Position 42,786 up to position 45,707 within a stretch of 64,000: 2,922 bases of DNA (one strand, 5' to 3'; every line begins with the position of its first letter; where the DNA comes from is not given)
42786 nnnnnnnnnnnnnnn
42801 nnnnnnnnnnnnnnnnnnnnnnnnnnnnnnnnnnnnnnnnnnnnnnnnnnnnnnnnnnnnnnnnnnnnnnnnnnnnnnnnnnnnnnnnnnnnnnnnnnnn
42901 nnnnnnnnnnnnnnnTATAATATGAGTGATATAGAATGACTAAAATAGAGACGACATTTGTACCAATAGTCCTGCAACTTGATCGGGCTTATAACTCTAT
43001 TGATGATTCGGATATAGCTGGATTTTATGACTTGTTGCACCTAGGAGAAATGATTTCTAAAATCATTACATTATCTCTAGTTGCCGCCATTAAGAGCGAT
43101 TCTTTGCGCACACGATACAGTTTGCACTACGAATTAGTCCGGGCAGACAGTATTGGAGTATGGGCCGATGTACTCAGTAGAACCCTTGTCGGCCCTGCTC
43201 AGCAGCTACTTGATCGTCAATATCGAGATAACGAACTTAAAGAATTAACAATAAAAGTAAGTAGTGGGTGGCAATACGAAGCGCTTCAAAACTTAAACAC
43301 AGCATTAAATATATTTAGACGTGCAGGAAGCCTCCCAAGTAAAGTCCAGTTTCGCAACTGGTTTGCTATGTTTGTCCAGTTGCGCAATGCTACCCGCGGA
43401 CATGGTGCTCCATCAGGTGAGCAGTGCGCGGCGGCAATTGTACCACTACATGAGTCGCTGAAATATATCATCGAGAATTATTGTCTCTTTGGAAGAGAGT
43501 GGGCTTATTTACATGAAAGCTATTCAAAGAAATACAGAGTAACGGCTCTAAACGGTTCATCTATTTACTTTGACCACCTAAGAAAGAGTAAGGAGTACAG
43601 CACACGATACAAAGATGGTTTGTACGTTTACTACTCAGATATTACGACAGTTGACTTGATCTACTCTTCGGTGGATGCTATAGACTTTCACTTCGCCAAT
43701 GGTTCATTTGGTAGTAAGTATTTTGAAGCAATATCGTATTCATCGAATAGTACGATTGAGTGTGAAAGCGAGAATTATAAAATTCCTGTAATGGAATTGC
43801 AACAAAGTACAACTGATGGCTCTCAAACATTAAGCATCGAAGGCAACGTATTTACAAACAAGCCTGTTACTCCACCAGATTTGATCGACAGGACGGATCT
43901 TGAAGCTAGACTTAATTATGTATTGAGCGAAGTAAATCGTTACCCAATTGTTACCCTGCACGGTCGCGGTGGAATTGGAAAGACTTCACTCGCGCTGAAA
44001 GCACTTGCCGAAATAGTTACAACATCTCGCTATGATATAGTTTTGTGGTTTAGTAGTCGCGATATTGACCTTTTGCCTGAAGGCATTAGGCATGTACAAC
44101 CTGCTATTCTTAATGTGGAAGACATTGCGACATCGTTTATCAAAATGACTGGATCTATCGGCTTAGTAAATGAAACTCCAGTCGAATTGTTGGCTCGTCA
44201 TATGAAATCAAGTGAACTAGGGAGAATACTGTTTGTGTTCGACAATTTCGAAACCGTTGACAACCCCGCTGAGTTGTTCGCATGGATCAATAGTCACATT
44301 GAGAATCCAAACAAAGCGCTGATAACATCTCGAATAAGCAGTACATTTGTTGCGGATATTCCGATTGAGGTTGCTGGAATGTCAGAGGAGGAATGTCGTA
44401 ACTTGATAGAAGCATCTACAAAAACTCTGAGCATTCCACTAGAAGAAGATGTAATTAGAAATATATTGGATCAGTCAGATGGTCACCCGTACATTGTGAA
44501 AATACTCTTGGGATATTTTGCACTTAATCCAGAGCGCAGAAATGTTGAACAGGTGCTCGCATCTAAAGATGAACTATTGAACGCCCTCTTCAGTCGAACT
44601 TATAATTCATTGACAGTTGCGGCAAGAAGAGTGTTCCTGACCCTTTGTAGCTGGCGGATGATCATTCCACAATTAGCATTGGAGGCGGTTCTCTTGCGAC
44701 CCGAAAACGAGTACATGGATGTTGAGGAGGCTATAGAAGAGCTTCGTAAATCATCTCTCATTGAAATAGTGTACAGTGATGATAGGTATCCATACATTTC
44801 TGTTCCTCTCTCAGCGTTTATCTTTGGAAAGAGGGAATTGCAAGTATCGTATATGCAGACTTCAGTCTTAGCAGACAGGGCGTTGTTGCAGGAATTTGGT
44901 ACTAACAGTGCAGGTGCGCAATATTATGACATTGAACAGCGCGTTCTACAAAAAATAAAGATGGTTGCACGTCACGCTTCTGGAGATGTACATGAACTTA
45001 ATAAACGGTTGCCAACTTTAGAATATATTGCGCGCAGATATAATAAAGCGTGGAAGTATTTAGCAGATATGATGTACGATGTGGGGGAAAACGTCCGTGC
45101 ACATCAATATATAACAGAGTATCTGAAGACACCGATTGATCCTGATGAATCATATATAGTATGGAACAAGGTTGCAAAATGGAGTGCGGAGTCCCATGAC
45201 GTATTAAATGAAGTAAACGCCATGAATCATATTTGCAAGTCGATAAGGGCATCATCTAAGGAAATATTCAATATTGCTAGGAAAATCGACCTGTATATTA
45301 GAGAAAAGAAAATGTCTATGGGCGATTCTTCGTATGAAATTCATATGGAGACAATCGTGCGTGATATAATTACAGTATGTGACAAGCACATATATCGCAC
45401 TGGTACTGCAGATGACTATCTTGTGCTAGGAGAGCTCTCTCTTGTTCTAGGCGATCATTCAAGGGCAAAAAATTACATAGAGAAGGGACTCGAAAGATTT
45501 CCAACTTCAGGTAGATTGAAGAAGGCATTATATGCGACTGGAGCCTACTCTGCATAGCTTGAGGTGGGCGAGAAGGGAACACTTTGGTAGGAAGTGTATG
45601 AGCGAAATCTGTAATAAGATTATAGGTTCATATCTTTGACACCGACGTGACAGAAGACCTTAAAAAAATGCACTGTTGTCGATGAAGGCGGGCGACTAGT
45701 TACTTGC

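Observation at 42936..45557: STAND NTPase with an uncharacterised ~330-aa N-terminal domain carrying a HEPN-like R-x5-H motif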

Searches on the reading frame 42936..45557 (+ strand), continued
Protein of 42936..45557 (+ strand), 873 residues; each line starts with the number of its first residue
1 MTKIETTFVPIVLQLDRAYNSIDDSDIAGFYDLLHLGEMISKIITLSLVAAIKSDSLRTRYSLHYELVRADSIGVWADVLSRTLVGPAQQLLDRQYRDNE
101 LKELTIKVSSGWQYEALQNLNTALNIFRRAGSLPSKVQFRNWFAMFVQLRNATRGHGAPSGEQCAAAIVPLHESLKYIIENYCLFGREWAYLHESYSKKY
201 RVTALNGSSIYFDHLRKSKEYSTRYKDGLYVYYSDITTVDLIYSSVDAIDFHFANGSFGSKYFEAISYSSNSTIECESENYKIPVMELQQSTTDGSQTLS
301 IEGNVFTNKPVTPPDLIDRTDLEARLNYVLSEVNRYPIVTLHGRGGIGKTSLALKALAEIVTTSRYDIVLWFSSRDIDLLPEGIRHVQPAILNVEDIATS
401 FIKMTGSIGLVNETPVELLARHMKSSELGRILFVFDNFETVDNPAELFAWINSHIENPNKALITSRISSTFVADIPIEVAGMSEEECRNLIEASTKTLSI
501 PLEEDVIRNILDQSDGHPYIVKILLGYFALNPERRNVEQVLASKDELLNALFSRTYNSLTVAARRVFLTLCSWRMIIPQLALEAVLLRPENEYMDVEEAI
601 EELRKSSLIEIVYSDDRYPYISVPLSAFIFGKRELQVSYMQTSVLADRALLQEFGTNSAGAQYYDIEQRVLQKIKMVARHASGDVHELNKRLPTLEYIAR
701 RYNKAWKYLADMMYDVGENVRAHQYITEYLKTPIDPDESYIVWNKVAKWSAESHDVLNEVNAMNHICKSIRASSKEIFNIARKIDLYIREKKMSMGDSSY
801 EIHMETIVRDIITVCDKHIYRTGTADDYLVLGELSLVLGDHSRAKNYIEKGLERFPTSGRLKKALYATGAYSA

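Call 64: search_protein_families(library=pfam, alignment_id=A5, max_evalue=0.00001)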
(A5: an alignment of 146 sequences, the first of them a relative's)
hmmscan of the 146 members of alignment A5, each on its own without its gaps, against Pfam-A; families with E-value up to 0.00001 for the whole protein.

A. member 1, L002:9107-9772:+ (222 aa): 4 families
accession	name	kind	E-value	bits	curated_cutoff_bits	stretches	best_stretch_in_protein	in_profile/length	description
PF01381.28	HTH_3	-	3.3e-15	56.3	23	1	11-65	1-55/55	Helix-turn-helix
PF13443.12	HTH_26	-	8.6e-07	29.6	22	1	10-68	1-60/63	Cro/C1-type HTH DNA-binding domain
PF13560.12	HTH_31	-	8.8e-07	29.6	27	1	7-61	2-57/64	Helix-turn-helix domain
PF12844.13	HTH_19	-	1.8e-06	28.2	30.2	1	9-66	2-59/64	Helix-turn-helix domain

B. families by the number of members that match (of 146 scanned): 136 families (the first 25 are shown)
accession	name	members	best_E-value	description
PF04851.21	ResIII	3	1.4e-34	Type III restriction enzyme, res subunit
PF01420.25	Methylase_S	3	2.3e-31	Type I restriction modification DNA specificity domain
PF07669.17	Eco57I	3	3.2e-21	Eco57I restriction-modification methylase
PF00270.35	DEAD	3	5e-21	DEAD/DEAH box helicase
PF00271.37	Helicase_C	3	1e-20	Helicase conserved C-terminal domain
PF12796.13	Ank_2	2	1e-70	Ankyrin repeats (3 copies)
PF00023.36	Ank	2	7.9e-67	Ankyrin repeat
PF13637.12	Ank_4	2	2.3e-57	Ankyrin repeats (many copies)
PF13606.12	Ank_3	2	1.1e-49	Ankyrin repeat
PF13857.12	Ank_5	2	7e-48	Ankyrin repeats (many copies)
PF03235.19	GmrSD_N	2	3.2e-25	GmrSD restriction endonuclease, N-terminal domain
PF00589.27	Phage_integrase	2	6.8e-24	Phage integrase family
PF24521.3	Ank_KRIT1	2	5.9e-12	KRIT1 ankyrin-repeats domain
PF00198.28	2-oxoacid_dh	1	9.2e-85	2-oxoacid dehydrogenases acyltransferase (catalytic domain)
PF07587.16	PSD1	1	1.1e-81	Protein of unknown function (DUF1553)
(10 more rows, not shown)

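Call 65: search_protein_families(library=padloc, alignment_id=A5, max_evalue=0.00001)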
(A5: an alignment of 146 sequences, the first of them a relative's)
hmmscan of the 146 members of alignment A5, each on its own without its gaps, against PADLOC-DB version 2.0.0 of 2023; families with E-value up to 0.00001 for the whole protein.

A. member 1, L002:9107-9772:+ (222 aa): 10 families
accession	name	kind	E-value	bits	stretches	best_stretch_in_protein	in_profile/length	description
PDLC02926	HTH_VI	-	4.2e-12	44.2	1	6-67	1-62/92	-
PDLC03954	RmrA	-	5e-11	40.1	1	8-138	12-144/380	-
PDLC03951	RmrA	-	4.9e-08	30.4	1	8-99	10-96/400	-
PDLC03949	RmrA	-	1.5e-07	28.6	1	9-75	5-70/363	-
PDLC03665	Control_protein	-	1.7e-07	29.4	1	8-72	10-75/77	control protein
PDLC04142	capH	-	2e-07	30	1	2-98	2-90/103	capH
PDLC03945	RmrA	-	3e-07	27.9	1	9-164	5-159/394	-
PDLC03946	RmrA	-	8.9e-07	26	1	8-75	4-70/357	-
PDLC03948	RmrA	-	5.3e-06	23.6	1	8-125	10-127/397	-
PDLC03944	RmrA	-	6.6e-06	23.4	1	8-111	8-108/384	-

B. families by the number of members that match (of 146 scanned): 350 families (the first 25 are shown)
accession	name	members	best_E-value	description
PDLC03172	Specificity_I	3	6.8e-60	Type I specificity subunit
PDLC03066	Specificity_I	3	7.9e-57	Type I specificity subunit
PDLC03068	Specificity_I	3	2.8e-52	Type I specificity subunit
PDLC03092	Specificity_I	3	2.7e-47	Type I specificity subunit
PDLC03089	Specificity_I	3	9.2e-46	Type I specificity subunit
PDLC03168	Specificity_I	3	1.7e-44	Type I specificity subunit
PDLC03150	Specificity_I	3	1.8e-44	Type I specificity subunit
PDLC03086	Specificity_I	3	1.9e-44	Type I specificity subunit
PDLC03107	Specificity_I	3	5e-42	Type I specificity subunit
PDLC03099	Specificity_I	3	6.2e-39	Type I specificity subunit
PDLC03189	Specificity_I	3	9.2e-37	Type I specificity subunit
PDLC03179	Specificity_I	3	1.1e-35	Type I specificity subunit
PDLC04137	mad5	3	2.5e-35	mads_5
PDLC03100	Specificity_I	3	5.3e-34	Type I specificity subunit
PDLC03079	Specificity_I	3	6.7e-34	Type I specificity subunit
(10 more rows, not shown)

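Call 83: list_cluster_members(proteins=[P0001])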
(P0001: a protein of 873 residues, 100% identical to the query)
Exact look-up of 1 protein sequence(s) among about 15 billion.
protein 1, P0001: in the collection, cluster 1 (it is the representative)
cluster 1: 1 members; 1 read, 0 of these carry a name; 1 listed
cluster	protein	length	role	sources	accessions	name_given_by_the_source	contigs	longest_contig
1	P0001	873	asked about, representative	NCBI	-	-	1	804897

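Call 100: search_dna_similar(query=window:42936-45554:+, collection=plasmids, mode=protein, max_rows=12)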
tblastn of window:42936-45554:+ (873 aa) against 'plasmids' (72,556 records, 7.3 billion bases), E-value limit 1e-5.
Records with a match: 13; places in all: 13; records where one place covers at least 80% of the query: 5.
Best place of each record, by identity: <60% 13.
By first word of the organism name: Ralstonia 8; Rhizobium 3; Streptomyces 1; Anabaena 1.
By predicted mobility (MOB-suite, as given by PLSDB): non-mobilizable 8; mobilizable 3; conjugative 2.
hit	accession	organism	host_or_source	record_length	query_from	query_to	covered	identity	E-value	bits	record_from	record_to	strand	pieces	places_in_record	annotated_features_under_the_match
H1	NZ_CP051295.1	Ralstonia solanacearum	Plantain,cell culture,stem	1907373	15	856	96%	34.0%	4e-146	485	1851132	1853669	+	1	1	none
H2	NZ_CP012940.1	Ralstonia solanacearum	plantain,cell culture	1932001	15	856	96%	34.0%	4e-146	485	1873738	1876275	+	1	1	none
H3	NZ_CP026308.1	Ralstonia solanacearum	Musa sp.,pure culture,plants with Moko ...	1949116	15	856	96%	34.0%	4e-146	485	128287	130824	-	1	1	none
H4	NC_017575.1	Ralstonia solanacearum Po82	-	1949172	15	856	96%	34.0%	4e-146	485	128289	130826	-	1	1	none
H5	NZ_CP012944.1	Ralstonia solanacearum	Cucumis sativus,cell culture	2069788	15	856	96%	34.0%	4e-146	485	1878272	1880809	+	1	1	none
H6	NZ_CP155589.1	Ralstonia solanacearum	Musa sp.,cell culture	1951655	15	638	71%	38.6%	2e-131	442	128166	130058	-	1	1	none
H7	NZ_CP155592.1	Ralstonia solanacearum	Musa sp.,cell culture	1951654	15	638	71%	38.6%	2e-131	442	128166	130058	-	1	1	none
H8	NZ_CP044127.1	Rhizobium sp. BG4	Prosopis cineraria,pure bacterial ...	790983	302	611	36%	27.4%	7e-12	77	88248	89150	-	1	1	NB-ARC domain-containing protein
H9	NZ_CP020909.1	Rhizobium etli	Phaseolus vulgaris,cell culture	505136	302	610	35%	26.5%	8e-12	77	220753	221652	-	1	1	NB-ARC domain-containing protein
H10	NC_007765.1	Rhizobium etli CFN 42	-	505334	302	610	35%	26.5%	8e-12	77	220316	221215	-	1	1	NB-ARC domain-containing protein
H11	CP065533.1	Ralstonia solanacearum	peanut,whole organism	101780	335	609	32%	25.4%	5e-8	65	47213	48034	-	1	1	record has no annotation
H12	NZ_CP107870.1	Streptomyces sp. NBC_00490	-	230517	325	499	20%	27.7%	2e-6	59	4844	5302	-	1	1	fxsT: FxSxx-COOH system tetratricopeptide repeat protein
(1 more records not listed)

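Call 101: search_dna_similar(query=window:42936-45554:+, collection=phages, mode=protein, max_rows=8)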
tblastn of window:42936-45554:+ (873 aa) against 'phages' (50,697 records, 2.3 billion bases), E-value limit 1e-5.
No match.

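Call 102: get_annotated_region(hit=H4, flank=9000)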
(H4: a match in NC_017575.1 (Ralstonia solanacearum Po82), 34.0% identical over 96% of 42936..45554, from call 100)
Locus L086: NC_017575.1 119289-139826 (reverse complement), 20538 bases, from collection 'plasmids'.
description: Ralstonia solanacearum Po82 megaplasmid, complete sequence
organism: Ralstonia solanacearum Po82 (NCBI taxid 1031711)
taxonomy: Bacteria; Pseudomonadota; Betaproteobacteria; Burkholderiales; Burkholderiaceae; Ralstonia; Ralstonia solanacearum; Ralstonia solanacearum Po82
host: -; source: -; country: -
typing (MOB-suite, as given by PLSDB): non-mobilizable
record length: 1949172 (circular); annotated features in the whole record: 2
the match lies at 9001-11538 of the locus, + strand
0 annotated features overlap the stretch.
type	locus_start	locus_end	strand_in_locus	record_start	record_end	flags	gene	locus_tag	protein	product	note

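Call 103: get_annotated_region(hit=H1, flank=9000)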
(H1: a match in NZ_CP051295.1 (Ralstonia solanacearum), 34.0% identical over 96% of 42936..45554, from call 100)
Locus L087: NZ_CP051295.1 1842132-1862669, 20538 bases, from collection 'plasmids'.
description: Ralstonia solanacearum strain CIAT_078 plasmid megaplasmid, complete sequence
organism: Ralstonia solanacearum (NCBI taxid 305)
taxonomy: Bacteria; Pseudomonadota; Betaproteobacteria; Burkholderiales; Burkholderiaceae; Ralstonia; Ralstonia solanacearum
host: -; source: Plantain,cell culture,stem; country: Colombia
typing (MOB-suite, as given by PLSDB): non-mobilizable
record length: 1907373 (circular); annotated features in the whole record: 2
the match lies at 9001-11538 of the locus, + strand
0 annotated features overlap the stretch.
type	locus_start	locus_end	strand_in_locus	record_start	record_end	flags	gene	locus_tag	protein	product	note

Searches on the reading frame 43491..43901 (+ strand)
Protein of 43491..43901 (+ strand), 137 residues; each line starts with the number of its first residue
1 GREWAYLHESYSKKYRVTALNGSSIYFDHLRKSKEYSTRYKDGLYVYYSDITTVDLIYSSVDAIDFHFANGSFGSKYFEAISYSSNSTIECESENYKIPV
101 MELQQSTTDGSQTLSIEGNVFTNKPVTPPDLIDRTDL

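Call 74: search_solved_structures(query=A6, max_evalue=10)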
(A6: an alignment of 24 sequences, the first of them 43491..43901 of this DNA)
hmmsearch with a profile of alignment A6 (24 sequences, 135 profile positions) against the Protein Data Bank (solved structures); distinct sequences matched with E-value up to 10: 0.

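Call 75: search_protein_families(library=pfam, alignment_id=A6, max_evalue=10)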
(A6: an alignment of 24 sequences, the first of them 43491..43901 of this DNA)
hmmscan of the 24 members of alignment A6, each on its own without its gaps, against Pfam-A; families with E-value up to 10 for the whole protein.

A. member 1, window:43491-43901:+ (137 aa): 1 family
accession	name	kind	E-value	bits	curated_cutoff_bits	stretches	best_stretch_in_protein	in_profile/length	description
PF11554.13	DUF3232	-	0.042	14.3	27.4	1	26-109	12-89/152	Protein of unknown function (DUF3232)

B. families by the number of members that match (of 24 scanned): 7 families
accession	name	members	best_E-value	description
PF00379.29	Chitin_bind_4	1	0.038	Insect cuticle protein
PF11554.13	DUF3232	1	0.042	Protein of unknown function (DUF3232)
PF17048.11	Ceramidse_alk_C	1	0.061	Neutral/alkaline non-lysosomal ceramidase, C-terminal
PF16283.10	DUF4929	1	0.11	Domain of unknown function (DUF4929)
PF11676.13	DUF3272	1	0.12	Protein of unknown function (DUF3272)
PF18724.6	ADDT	1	0.24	Amino acid:DNA transferase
PF14753.11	FAM221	1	0.29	Protein FAM221A/B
